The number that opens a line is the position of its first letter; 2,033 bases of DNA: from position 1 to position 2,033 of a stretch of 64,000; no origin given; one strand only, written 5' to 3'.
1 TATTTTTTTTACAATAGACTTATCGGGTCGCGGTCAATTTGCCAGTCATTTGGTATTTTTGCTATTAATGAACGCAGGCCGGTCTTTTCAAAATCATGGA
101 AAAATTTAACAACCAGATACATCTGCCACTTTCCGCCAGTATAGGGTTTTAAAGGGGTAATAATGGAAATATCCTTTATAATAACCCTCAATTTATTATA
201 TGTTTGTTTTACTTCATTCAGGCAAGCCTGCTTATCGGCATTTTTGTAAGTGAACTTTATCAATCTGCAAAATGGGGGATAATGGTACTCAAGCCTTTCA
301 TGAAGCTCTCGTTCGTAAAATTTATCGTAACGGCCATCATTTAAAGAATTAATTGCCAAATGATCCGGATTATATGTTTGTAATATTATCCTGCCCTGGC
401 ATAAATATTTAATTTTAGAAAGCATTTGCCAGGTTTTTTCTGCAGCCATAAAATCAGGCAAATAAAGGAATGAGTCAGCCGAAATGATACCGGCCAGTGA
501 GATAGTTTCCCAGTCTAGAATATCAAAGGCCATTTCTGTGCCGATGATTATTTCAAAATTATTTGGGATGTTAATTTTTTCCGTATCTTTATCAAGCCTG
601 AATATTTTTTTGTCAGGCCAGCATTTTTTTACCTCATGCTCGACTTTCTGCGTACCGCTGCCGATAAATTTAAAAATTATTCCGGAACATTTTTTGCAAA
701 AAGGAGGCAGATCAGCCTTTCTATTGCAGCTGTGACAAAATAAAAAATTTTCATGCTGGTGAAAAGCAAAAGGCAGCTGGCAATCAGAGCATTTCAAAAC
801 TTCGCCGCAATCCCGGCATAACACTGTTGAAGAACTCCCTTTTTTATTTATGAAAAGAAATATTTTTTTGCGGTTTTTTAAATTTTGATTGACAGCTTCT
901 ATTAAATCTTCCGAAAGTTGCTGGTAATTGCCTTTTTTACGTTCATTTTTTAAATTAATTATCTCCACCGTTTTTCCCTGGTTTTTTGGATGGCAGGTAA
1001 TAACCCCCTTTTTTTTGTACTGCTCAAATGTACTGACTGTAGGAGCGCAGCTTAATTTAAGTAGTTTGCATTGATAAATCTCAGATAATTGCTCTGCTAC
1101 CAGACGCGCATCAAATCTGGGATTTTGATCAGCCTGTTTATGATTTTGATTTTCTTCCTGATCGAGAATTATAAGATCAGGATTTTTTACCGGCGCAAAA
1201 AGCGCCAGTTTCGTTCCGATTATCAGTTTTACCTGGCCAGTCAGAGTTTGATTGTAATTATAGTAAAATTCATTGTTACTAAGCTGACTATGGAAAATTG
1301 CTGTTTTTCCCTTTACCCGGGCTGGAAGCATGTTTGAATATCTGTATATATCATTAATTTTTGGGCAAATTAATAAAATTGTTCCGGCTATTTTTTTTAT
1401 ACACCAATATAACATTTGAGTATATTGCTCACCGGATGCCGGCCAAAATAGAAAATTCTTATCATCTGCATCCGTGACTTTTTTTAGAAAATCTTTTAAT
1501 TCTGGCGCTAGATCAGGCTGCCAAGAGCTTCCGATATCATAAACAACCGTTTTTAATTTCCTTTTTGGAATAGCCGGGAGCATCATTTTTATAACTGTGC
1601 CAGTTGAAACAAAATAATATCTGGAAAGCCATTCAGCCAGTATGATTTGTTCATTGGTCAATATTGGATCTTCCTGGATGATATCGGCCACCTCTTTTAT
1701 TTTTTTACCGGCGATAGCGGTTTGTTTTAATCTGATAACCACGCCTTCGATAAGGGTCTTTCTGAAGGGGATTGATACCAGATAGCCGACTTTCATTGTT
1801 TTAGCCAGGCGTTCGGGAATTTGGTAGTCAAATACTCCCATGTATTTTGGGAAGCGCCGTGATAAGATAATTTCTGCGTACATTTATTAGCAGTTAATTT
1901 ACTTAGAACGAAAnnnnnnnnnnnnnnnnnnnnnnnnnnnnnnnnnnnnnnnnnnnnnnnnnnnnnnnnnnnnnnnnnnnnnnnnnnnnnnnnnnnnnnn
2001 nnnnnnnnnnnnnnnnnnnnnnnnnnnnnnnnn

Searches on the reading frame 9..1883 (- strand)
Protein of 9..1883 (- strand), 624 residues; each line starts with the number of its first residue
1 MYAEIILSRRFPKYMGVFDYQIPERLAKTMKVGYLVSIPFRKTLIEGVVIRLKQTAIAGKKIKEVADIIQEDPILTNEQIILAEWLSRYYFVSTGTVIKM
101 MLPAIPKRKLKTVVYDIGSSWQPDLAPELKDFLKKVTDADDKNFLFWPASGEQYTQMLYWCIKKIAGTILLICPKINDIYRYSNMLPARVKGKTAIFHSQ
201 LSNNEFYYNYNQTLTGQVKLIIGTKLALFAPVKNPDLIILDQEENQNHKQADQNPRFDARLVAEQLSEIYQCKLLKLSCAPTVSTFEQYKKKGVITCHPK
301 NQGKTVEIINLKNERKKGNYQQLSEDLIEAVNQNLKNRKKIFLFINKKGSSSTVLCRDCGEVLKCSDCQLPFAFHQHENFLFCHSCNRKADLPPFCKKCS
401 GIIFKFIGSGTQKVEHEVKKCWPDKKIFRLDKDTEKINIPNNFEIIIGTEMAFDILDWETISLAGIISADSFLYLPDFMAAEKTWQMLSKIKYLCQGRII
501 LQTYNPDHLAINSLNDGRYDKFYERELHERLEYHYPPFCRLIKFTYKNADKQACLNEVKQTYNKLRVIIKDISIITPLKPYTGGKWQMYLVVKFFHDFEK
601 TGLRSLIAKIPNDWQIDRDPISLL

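Call 12: search_protein_families(library=pfam, alignment_id=A2, max_evalue=0.001)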
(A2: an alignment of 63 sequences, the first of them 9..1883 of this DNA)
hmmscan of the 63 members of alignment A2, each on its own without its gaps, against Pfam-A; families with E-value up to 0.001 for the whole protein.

A. member 1, window:9-1883:- (624 aa): 1 family
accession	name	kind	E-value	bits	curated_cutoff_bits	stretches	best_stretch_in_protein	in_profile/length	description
PF17764.6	PriA_3primeBD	-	9.4e-23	80.3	22.7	1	14-103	8-96/96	3'DNA-binding domain (3'BD)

B. families by the number of members that match (of 63 scanned): 93 families (the first 25 are shown)
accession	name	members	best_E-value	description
PF06723.19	MreB_Mbl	2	5.7e-142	MreB/Mbl protein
PF00587.30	tRNA-synt_2b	2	1.9e-35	tRNA synthetase class II core domain (G, H, P, S and T)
PF00012.26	HSP70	2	1e-12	Hsp70 protein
PF14450.12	FtsA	2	4.1e-12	Cell division protein FtsA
PF00022.25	Actin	2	7.9e-12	Actin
PF00749.27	tRNA-synt_1c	1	9.3e-108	tRNA synthetases class I (E and Q), catalytic domain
PF00152.25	tRNA-synt_2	1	1.7e-94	tRNA synthetases class II (D, K and N)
PF07478.18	Dala_Dala_lig_C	1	1.4e-75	D-ala D-ala ligase C-terminus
PF02586.19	SRAP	1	6.1e-68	SOS response associated peptidase (SRAP)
PF01765.24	RRF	1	1e-63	Ribosome recycling factor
PF00905.27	Transpeptidase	1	1.2e-63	Penicillin binding protein transpeptidase domain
PF01168.26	Ala_racemase_N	1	5.9e-61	Alanine racemase, N-terminal domain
PF03808.19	Glyco_tran_WecG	1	1.2e-57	Glycosyl transferase WecG/TagA/CpsF family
PF01256.23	Carb_kinase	1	3.7e-56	NAD(P)H-hydrate dehydratase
PF00459.30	Inositol_P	1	4.9e-55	Inositol monophosphatase family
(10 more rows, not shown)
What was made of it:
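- The window is rich in wall and shape genes (MreB, PBP transpeptidase, Ddl, Alr; call 12).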
